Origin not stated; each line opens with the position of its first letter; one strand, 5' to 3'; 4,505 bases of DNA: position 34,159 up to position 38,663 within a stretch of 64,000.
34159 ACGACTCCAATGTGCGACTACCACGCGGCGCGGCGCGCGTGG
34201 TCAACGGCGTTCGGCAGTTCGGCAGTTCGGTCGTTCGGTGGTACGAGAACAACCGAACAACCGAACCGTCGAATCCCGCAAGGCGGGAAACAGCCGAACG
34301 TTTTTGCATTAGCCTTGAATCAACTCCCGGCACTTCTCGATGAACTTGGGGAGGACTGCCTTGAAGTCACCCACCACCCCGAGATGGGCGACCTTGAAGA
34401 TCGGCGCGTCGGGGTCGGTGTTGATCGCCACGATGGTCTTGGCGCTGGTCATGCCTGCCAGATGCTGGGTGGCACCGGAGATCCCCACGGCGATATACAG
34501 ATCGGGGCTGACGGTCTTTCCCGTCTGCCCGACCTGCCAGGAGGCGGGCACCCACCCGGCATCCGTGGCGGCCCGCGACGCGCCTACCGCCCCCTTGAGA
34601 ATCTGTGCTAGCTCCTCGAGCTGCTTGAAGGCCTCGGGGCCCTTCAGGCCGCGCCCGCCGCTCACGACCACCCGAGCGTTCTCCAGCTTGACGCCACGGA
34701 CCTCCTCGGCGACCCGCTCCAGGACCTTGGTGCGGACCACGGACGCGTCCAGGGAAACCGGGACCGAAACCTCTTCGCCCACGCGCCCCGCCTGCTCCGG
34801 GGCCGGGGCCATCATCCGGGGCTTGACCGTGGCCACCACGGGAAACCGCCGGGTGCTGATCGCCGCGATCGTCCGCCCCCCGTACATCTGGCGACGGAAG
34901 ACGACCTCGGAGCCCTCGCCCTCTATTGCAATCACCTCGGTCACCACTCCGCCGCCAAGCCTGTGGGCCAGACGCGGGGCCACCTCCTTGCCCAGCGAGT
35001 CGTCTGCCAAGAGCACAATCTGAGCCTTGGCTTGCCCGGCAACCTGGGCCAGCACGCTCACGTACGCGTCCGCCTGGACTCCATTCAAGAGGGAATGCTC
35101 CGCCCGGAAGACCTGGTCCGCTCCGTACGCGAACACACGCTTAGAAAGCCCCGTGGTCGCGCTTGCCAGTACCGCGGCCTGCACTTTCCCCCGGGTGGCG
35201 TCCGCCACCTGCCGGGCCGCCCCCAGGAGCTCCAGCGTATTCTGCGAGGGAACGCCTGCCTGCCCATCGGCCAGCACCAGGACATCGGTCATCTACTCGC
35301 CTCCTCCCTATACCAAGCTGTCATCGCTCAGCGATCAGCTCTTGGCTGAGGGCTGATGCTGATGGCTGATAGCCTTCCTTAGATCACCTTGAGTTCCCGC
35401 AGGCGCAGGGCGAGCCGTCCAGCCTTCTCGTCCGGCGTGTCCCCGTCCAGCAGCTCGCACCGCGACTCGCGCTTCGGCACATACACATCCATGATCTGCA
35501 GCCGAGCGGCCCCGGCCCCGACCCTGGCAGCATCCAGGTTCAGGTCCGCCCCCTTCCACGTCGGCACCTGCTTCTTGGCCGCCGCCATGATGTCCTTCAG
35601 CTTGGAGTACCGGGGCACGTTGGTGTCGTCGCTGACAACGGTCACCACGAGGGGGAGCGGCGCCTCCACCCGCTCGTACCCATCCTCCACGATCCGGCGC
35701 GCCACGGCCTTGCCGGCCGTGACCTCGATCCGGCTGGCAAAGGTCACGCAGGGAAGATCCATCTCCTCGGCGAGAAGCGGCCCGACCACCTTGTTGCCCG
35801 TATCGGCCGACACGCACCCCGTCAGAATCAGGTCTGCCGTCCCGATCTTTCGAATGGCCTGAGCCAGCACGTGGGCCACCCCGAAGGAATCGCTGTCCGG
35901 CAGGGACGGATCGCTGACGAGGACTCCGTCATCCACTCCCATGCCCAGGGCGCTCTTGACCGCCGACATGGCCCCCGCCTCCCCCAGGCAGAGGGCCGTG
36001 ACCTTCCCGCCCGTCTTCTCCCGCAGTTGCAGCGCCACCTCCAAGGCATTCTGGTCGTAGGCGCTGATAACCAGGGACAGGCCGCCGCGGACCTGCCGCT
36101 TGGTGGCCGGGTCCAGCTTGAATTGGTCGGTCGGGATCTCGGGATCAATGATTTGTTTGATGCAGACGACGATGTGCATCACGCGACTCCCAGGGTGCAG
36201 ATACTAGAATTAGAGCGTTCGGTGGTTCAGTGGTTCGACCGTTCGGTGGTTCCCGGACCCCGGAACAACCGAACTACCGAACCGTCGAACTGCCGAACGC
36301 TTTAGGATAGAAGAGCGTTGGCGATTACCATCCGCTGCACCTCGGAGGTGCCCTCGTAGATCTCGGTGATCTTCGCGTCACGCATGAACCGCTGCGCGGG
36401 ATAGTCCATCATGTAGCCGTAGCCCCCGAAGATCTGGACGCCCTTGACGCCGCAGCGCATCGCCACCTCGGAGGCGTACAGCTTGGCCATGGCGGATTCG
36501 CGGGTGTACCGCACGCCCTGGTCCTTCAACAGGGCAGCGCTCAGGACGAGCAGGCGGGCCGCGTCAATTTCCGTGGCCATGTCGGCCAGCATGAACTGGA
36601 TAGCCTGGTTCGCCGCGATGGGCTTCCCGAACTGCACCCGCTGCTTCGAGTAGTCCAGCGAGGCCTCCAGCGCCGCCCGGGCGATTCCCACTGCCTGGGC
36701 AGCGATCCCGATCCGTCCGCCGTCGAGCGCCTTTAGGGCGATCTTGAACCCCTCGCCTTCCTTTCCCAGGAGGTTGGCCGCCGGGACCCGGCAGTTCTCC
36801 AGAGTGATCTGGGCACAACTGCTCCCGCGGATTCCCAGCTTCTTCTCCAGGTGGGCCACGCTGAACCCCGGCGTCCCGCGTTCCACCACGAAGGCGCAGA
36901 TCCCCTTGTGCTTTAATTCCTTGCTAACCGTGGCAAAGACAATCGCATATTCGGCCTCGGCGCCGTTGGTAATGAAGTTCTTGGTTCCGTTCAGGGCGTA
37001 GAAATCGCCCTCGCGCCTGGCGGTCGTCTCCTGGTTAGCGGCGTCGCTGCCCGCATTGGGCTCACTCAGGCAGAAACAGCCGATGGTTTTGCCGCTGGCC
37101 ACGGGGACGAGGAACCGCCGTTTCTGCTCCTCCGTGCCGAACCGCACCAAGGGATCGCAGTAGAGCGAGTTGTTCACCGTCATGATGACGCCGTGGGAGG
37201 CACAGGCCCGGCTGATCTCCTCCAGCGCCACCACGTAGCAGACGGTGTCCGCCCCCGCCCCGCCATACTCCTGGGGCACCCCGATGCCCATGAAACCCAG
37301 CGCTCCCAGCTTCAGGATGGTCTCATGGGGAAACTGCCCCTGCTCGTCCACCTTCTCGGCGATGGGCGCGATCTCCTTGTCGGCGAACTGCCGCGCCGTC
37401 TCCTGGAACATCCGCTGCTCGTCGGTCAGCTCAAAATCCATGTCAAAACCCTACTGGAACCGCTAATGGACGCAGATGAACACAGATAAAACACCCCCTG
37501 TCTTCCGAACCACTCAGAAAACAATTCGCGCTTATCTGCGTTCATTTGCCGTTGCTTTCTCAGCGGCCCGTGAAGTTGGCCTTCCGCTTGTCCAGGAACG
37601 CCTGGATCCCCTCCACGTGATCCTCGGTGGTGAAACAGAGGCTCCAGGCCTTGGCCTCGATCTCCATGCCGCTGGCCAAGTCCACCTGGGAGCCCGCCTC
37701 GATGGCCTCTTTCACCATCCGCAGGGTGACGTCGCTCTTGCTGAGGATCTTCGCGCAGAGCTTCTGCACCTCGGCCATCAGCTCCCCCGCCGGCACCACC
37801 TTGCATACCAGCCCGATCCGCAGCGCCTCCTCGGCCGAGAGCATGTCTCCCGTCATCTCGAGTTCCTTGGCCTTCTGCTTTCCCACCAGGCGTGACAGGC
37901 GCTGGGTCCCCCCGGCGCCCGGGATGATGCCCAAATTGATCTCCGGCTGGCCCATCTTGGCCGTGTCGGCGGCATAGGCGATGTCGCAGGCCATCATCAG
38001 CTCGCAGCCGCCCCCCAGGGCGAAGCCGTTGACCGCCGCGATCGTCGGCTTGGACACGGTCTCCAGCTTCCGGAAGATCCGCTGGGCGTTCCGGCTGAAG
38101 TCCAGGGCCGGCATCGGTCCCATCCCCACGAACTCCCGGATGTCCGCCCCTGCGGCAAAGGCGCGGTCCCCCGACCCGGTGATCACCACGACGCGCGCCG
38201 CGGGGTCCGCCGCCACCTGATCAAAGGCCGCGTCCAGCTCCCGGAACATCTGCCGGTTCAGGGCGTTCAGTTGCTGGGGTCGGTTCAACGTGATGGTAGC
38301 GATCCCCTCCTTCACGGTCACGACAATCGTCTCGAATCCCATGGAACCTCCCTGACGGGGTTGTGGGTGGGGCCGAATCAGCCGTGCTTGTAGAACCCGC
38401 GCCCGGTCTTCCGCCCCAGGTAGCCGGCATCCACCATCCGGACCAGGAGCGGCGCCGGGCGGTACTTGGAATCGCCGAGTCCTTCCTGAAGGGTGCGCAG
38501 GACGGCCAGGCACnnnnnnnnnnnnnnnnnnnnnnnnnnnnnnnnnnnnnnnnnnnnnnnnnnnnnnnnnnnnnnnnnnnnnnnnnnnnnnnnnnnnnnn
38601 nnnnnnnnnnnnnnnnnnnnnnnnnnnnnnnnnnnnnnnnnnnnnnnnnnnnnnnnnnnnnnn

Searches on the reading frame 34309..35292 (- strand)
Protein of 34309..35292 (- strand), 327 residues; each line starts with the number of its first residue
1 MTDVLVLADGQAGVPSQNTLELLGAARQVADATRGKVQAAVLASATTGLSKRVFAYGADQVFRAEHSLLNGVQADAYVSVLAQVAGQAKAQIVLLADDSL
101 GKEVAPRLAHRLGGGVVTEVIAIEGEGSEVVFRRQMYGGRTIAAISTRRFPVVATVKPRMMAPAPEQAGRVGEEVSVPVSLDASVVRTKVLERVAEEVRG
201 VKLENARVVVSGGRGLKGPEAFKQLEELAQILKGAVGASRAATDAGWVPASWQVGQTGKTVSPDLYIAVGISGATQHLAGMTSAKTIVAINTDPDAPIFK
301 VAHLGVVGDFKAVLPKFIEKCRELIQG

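Call 9: search_protein_families(library=pfam, proteins=[window:34309-35292:-], max_evalue=0.00001)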
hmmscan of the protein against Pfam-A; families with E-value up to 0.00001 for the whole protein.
window:34309-35292:- (327 aa): 2 families
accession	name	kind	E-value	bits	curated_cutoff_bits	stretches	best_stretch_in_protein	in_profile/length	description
PF00766.25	ETF_alpha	-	6.7e-36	122.6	27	1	202-281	1-80/81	Electron transfer flavoprotein FAD-binding domain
PF01012.27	ETF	-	1.1e-35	123.6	26.7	1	4-179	1-178/181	Electron transfer flavoprotein domain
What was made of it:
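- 34309..36182 (-): EtfA (34309-35292) and EtfB (35379-36182). Call 9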

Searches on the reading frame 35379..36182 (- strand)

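Call 9: search_protein_families(library=pfam, proteins=[window:35379-36182:-], max_evalue=0.00001)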
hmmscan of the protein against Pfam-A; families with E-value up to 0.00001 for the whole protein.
window:35379-36182:- (267 aa): 1 family
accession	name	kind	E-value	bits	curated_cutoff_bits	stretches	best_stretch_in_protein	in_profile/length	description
PF01012.27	ETF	-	3.7e-36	125.1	26.7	1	38-213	12-180/181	Electron transfer flavoprotein domain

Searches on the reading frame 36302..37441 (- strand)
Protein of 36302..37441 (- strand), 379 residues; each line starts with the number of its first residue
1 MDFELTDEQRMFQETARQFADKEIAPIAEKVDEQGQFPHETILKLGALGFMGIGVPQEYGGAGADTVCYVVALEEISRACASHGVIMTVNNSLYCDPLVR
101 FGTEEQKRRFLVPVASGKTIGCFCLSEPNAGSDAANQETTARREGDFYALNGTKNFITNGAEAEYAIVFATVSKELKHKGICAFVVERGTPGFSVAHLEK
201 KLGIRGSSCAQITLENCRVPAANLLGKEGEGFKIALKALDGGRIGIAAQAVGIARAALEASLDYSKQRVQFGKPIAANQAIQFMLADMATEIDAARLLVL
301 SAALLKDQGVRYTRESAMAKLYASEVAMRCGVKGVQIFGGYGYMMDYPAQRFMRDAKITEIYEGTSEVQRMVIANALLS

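Call 9: search_protein_families(library=pfam, proteins=[window:36302-37441:-], max_evalue=0.00001)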
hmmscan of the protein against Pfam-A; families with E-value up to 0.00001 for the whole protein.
window:36302-37441:- (379 aa): 4 families
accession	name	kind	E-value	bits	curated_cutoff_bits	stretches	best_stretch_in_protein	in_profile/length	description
PF00441.29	Acyl-CoA_dh_1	-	1.5e-51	174.9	22.4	1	229-378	1-150/150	Acyl-CoA dehydrogenase, C-terminal domain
PF02771.21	Acyl-CoA_dh_N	-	3.7e-43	146.9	22.9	1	6-118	1-113/113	Acyl-CoA dehydrogenase, N-terminal domain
PF08028.16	Acyl-CoA_dh_2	-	7.5e-27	94.7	22.7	1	244-366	1-133/134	Acyl-CoA dehydrogenase, C-terminal domain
PF02770.24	Acyl-CoA_dh_M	-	2.4e-26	92.1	33.3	1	122-217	1-97/97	Acyl-CoA dehydrogenase, middle domain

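Call 39: search_protein_families(library=ncbifam, proteins=[window:36302-37441:-], max_evalue=1e-10)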
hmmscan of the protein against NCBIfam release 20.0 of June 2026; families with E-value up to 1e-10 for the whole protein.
window:36302-37441:- (379 aa): 23 families
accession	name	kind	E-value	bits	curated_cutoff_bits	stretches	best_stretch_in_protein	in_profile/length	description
NF042972.1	AcrlCoAredClosAcrC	equivalog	3.3e-151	503.3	640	1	1-378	1-377/378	acryloyl-CoA reductase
NF043006.1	CyhCrbnylCoADH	equivalog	8.4e-105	350.9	650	1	6-376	5-374/380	cyclohexane-1-carbonyl-CoA dehydrogenase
NF045552.1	GlutCoADH_Des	equivalog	2.1e-98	330.1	470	1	1-375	1-377/387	glutaryl-CoA dehydrogenase Acd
NF058590.1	AcCoDHFadEBacil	equivalog_domain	2.9e-97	326.6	600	1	4-378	20-411/586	acyl-CoA dehydrogenase FadE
NF042439.1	SulpropCoADesulf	equivalog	4.6e-88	295.5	600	1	13-378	1-371/379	3-sulfinopropanoyl-CoA desulfinase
NF045652.1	ProlPCPDhRedW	equivalog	3.1e-81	273.1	650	1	10-377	5-373/376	L-prolyl-[peptidyl-carrier protein] dehydrogenase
NF008997.0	PRK12341.1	equivalog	1.8e-77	261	537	1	1-374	1-373/382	acyl-CoA dehydrogenase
NF053553.1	prodigi_MBC_PigA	equivalog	3.1e-77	260.3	500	1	1-376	1-378/381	prodigiosin MBC biosynthesis dehydrogenase PigA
NF002885.1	PRK03354.1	equivalog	7.3e-65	219.4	540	1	1-375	1-371/378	crotonobetainyl-CoA dehydrogenase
TIGR03207.1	cyc_hxne_CoA_dh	equivalog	2.2e-64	217.5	575.35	1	5-375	1-369/372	cyclohexanecarboxyl-CoA dehydrogenase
NF052270.1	Staph_DH_FadE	equivalog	3.9e-53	180.6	600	1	4-377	20-393/400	acyl-CoA dehydrogenase FadE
NF049984.1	Rv1679_FadE16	equivalog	1.5e-34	119.9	600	1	27-368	15-356/371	Rv1679 family acyl-CoA dehydrogenase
TIGR03203.1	pimD_small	equivalog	2.7e-33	115.6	652.7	1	2-367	1-366/378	pimeloyl-CoA dehydrogenase small subunit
NF007000.1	PRK09463.1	subfamily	1.7e-32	112.6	600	1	19-345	50-400/726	acyl-CoA dehydrogenase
TIGR04022.1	sulfur_SfnB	equivalog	5.5e-30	104.5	430.9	1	14-358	12-361/391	SfnB family sulfur acquisition oxidoreductase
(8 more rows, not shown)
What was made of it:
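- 36302..37441 (-): Short-chain (Bcd-like) acyl-CoA dehydrogenase 3. Calls 9, 39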

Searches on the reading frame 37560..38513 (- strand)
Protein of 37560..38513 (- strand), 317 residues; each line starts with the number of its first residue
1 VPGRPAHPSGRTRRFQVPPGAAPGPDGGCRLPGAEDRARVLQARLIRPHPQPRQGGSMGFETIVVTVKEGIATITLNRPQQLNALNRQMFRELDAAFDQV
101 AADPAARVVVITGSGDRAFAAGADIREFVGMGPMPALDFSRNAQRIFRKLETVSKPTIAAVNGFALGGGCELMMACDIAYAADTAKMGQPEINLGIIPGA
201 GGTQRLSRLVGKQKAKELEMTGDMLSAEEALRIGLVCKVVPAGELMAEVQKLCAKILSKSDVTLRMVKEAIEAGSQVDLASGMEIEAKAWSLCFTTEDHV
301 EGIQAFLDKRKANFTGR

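Call 9: search_protein_families(library=pfam, proteins=[window:37560-38513:-], max_evalue=0.00001)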
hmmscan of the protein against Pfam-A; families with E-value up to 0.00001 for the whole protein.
window:37560-38513:- (317 aa): 2 families
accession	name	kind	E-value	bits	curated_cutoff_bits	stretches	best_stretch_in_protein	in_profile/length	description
PF00378.25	ECH_1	-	3.4e-77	259.6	27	1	68-316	3-250/251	Enoyl-CoA hydratase/isomerase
PF16113.10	ECH_2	-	2.3e-45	156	27.2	1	72-253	2-185/335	Enoyl-CoA hydratase/isomerase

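Call 68: search_protein_families(library=ncbifam, proteins=[window:37560-38342:-], max_evalue=1e-10)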
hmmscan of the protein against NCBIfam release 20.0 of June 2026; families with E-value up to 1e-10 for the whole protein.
window:37560-38342:- (260 aa): 72 families (the best 25 are shown)
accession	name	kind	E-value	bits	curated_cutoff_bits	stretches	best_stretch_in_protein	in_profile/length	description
NF004475.0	PRK05809.1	subfamily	8.5e-97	323.7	394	1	1-259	1-259/260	short-chain-enoyl-CoA hydratase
NF004517.0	PRK05862.1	equivalog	1.2e-81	274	396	1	1-259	1-256/257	enoyl-CoA hydratase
NF006007.0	PRK08138.1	subfamily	2.8e-80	269.4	355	1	8-260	12-261/261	enoyl-CoA hydratase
NF005802.0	PRK07657.1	equivalog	7.9e-78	261.6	363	1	8-259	8-259/260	enoyl-CoA hydratase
NF005803.0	PRK07658.1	equivalog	3.1e-76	256.2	313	1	5-260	3-257/257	enoyl-CoA hydratase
NF007239.0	PRK09674.1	equivalog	9.9e-76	254.6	371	1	4-260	4-257/257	2,3-dehydroadipyl-CoA hydratase PaaF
NF004634.0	PRK05980.1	equivalog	4.2e-72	242.7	375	1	4-259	3-262/263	crotonase/enoyl-CoA hydratase family protein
NF051848.1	EnCoAHydtEchA19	equivalog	2e-68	230.7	400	1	6-260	2-258/258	enoyl-CoA hydratase EchA19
NF006699.0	PRK09245.1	subfamily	2.5e-62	210.6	354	1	6-260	5-266/266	crotonase/enoyl-CoA hydratase family protein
NF042430.2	EnCoAhydt_DpgD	equivalog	8.2e-62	209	400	1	11-259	4-257/258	enoyl-CoA-hydratase DpgD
NF004796.0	PRK06144.1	subfamily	1.3e-59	201.9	272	1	4-260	8-262/262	enoyl-CoA hydratase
NF004840.0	PRK06190.1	equivalog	5.9e-59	199.8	253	1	5-239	5-238/260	enoyl-CoA hydratase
TIGR02280.1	PaaB1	equivalog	1.1e-56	192.2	345.15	1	6-260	1-256/256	2-(1,2-epoxy-1,2-dihydrophenyl)acetyl-CoA isomerase PaaG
NF004781.0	PRK06127.1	subfamily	1.4e-56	192.1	291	1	4-260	11-269/269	enoyl-CoA hydratase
NF006566.0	PRK09076.1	subfamily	1.9e-56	191.6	286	1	6-257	7-257/260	enoyl-CoA hydratase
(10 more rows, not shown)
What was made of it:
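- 37560..38342 (-): Short-chain enoyl-CoA hydratase (crotonase), 260 aa. PF00378 (call 9); NF004475 324 bits (call 68).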
